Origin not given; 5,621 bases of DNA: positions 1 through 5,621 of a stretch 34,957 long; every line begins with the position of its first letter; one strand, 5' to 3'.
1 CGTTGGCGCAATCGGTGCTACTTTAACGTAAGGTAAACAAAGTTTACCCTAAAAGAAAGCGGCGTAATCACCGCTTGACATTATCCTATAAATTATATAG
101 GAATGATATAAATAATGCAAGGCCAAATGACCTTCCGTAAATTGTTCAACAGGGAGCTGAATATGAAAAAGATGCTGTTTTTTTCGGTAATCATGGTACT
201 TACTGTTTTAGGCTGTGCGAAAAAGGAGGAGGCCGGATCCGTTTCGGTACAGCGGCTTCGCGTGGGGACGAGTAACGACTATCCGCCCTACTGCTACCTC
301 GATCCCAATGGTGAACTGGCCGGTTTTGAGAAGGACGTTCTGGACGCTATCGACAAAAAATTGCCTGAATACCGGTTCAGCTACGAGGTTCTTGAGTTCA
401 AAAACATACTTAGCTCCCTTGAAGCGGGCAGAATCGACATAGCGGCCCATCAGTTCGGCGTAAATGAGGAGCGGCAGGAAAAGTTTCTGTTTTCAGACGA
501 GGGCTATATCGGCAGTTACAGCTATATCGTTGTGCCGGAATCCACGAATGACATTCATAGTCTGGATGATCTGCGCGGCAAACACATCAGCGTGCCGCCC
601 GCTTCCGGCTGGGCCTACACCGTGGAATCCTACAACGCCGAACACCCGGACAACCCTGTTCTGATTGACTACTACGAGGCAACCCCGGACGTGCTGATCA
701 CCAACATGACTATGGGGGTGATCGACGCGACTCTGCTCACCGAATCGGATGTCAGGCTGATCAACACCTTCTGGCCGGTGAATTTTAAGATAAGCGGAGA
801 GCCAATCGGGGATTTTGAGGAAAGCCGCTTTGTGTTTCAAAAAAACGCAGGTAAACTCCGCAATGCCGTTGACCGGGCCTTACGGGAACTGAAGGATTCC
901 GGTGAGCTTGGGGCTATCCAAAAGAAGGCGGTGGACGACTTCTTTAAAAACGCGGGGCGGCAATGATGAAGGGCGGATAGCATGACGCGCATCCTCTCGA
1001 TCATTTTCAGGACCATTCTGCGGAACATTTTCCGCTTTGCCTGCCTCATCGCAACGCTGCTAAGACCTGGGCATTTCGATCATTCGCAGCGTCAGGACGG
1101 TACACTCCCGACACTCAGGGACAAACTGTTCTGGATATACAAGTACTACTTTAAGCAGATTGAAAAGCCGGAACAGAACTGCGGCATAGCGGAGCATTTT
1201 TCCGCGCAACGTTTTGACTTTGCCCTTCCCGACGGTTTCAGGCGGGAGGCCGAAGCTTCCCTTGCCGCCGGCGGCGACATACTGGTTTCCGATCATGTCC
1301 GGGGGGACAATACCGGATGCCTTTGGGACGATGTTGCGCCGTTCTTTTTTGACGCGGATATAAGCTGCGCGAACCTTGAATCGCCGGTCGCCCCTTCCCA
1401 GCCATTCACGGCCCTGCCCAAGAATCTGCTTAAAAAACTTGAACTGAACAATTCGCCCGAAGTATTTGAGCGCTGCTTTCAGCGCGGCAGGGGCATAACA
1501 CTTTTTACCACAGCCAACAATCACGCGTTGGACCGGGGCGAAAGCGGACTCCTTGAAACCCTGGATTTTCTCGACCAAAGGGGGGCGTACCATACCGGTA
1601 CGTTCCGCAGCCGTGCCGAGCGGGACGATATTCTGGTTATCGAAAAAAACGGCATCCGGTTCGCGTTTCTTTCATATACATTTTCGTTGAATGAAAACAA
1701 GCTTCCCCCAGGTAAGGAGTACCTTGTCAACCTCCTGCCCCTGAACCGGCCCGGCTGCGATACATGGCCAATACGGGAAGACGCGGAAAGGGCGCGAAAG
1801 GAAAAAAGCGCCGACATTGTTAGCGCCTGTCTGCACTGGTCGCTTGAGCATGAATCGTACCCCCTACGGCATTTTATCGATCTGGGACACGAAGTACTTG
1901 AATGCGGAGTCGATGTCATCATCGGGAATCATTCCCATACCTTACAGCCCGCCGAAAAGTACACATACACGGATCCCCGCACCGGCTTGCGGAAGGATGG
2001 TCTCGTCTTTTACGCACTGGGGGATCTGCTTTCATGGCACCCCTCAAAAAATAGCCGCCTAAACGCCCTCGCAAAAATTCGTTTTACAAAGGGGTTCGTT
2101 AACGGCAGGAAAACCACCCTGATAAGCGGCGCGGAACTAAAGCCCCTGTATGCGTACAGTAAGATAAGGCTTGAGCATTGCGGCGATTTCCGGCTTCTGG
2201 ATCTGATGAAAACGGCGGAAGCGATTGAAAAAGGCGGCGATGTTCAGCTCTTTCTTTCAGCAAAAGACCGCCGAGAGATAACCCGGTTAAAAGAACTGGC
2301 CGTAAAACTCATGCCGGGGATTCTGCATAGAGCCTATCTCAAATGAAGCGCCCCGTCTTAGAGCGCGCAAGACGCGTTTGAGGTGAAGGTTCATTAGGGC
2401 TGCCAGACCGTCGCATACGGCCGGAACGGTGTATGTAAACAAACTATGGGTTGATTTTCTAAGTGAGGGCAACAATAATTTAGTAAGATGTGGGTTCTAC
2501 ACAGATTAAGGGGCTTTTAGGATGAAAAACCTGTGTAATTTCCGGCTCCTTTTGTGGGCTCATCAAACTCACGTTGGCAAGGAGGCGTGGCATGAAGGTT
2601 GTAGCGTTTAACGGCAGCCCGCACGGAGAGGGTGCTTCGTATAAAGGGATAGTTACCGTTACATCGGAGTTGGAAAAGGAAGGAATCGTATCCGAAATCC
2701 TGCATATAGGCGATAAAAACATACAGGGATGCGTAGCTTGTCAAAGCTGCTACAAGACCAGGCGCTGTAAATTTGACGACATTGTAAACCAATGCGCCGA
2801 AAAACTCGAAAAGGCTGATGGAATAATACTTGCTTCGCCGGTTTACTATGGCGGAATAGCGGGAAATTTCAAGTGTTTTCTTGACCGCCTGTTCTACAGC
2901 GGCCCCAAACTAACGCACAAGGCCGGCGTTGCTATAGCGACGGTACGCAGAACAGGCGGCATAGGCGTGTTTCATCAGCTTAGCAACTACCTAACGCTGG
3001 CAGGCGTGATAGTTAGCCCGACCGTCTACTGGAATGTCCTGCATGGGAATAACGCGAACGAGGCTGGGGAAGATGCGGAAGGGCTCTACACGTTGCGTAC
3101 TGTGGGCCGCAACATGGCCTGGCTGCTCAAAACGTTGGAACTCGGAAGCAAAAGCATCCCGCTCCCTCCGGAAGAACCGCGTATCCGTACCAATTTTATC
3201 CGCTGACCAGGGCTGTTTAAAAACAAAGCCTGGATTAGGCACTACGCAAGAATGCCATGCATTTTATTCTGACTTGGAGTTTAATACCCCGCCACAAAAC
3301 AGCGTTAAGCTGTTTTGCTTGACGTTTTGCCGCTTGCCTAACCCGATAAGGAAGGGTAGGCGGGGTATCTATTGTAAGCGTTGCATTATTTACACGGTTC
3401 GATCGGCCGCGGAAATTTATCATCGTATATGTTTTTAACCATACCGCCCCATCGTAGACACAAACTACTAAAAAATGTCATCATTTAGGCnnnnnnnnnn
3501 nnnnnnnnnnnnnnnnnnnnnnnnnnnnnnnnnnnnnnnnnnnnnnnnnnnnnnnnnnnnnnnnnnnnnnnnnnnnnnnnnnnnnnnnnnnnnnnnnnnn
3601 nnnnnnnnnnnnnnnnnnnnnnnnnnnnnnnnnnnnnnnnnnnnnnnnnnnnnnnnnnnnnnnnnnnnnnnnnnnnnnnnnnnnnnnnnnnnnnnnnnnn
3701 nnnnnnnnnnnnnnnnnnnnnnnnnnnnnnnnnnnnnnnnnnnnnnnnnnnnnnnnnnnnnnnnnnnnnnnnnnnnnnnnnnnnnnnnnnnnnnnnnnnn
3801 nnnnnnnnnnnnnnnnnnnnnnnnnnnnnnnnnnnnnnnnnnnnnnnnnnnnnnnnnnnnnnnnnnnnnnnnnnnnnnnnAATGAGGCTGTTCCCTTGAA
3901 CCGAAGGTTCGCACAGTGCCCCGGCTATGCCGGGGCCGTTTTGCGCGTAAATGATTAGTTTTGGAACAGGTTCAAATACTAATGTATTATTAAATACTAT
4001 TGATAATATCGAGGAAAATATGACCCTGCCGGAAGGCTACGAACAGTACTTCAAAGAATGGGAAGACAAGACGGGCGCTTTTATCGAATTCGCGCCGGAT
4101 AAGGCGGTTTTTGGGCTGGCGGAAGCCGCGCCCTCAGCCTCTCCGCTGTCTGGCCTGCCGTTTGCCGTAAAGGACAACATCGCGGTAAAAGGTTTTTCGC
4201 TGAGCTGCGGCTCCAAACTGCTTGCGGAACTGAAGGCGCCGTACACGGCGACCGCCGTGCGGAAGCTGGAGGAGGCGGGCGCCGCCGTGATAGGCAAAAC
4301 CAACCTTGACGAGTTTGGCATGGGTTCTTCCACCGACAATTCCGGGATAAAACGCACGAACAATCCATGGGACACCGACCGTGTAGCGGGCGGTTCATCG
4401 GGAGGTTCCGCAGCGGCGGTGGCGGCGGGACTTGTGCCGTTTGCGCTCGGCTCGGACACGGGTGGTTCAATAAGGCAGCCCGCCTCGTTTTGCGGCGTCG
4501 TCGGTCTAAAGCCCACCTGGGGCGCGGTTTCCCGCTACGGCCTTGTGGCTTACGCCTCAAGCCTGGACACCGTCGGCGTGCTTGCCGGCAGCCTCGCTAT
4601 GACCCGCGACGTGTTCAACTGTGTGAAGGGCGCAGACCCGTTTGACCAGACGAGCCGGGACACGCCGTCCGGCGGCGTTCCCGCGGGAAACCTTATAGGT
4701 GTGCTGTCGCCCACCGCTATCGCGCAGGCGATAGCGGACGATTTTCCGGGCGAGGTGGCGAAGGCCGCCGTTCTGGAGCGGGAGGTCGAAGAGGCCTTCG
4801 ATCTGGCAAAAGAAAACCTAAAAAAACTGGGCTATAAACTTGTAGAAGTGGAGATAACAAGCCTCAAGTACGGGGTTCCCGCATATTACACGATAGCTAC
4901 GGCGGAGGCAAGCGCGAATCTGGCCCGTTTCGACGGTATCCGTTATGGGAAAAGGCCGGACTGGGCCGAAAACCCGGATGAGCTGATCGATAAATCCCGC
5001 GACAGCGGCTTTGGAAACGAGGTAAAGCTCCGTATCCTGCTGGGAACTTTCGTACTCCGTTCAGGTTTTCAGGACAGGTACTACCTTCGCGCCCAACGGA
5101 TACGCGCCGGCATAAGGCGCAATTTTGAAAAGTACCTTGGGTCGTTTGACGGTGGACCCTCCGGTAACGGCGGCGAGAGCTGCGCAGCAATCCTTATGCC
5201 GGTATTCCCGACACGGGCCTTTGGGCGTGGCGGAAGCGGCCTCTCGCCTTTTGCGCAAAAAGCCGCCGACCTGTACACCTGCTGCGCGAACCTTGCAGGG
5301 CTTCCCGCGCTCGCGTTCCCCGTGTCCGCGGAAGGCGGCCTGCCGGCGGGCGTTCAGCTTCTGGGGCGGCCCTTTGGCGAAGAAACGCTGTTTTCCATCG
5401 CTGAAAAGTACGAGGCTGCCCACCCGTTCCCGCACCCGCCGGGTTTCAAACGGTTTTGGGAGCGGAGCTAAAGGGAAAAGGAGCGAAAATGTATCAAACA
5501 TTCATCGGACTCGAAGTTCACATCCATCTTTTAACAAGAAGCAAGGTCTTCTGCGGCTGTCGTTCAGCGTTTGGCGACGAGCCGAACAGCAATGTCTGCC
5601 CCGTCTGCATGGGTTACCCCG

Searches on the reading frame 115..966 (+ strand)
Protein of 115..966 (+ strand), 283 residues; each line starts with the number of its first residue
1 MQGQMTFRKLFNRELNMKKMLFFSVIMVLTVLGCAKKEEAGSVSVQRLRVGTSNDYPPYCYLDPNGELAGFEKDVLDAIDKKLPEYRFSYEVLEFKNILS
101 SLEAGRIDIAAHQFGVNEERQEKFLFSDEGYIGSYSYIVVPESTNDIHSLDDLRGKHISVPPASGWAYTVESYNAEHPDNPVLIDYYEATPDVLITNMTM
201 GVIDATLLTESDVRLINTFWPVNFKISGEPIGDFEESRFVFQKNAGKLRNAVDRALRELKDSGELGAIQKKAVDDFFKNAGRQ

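Call 87: search_protein_families(library=pfam, proteins=[window:115-966:+], max_evalue=0.00001)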
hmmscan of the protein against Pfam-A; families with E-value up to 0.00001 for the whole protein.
window:115-966:+ (283 aa): 1 family
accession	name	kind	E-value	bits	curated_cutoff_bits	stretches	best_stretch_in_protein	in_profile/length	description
PF00497.25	SBP_bac_3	-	4.2e-30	104.6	26.4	1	48-271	1-128/132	Bacterial extracellular solute-binding proteins, family 3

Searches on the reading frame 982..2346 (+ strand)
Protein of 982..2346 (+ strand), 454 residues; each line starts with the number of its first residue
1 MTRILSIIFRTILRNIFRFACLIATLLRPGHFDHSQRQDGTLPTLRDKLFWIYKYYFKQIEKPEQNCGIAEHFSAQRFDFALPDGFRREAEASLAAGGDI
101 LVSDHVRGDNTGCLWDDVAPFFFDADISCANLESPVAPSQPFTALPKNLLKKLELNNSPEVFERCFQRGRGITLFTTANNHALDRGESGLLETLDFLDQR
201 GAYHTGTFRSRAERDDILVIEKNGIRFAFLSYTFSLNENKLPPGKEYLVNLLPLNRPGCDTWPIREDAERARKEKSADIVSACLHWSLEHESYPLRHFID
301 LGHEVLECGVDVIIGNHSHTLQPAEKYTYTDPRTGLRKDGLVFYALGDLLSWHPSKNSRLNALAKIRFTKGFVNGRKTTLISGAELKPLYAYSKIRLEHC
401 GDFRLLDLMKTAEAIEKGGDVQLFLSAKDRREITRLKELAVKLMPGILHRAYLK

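Call 87: search_protein_families(library=pfam, proteins=[window:982-2346:+], max_evalue=0.00001)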
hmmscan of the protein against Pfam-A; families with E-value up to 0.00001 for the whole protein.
window:982-2346:+ (454 aa): 1 family
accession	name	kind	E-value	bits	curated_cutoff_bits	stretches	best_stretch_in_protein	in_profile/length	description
PF09587.15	PGA_cap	-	2.7e-48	165.1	27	1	94-351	2-253/255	Bacterial capsule synthesis protein PGA_cap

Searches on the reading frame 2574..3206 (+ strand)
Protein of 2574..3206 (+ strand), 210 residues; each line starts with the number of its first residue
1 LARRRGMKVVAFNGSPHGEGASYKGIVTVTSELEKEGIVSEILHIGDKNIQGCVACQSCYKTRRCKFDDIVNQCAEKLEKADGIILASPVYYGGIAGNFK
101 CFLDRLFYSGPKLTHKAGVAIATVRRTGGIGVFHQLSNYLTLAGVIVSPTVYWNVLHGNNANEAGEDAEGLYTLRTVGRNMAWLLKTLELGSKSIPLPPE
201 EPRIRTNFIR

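Call 87: search_protein_families(library=pfam, proteins=[window:2574-3206:+], max_evalue=0.00001)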
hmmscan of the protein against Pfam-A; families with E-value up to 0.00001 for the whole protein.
window:2574-3206:+ (210 aa): 2 families
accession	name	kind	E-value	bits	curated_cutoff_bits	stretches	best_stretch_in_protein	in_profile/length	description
PF03358.20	FMN_red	-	2.1e-28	99.3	24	1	7-157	1-149/152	NADPH-dependent FMN reductase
PF02525.22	Flavodoxin_2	-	9.7e-08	32.4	27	1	7-110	1-107/198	Flavodoxin-like fold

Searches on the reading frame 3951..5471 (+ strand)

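Call 87: search_protein_families(library=pfam, proteins=[window:3951-5471:+], max_evalue=0.00001)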
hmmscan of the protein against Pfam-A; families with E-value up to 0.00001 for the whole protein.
window:3951-5471:+ (506 aa): 1 family
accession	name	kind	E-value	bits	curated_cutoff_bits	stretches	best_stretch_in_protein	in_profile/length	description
PF01425.27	Amidase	-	3.9e-119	399.1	27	1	37-480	13-444/445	Amidase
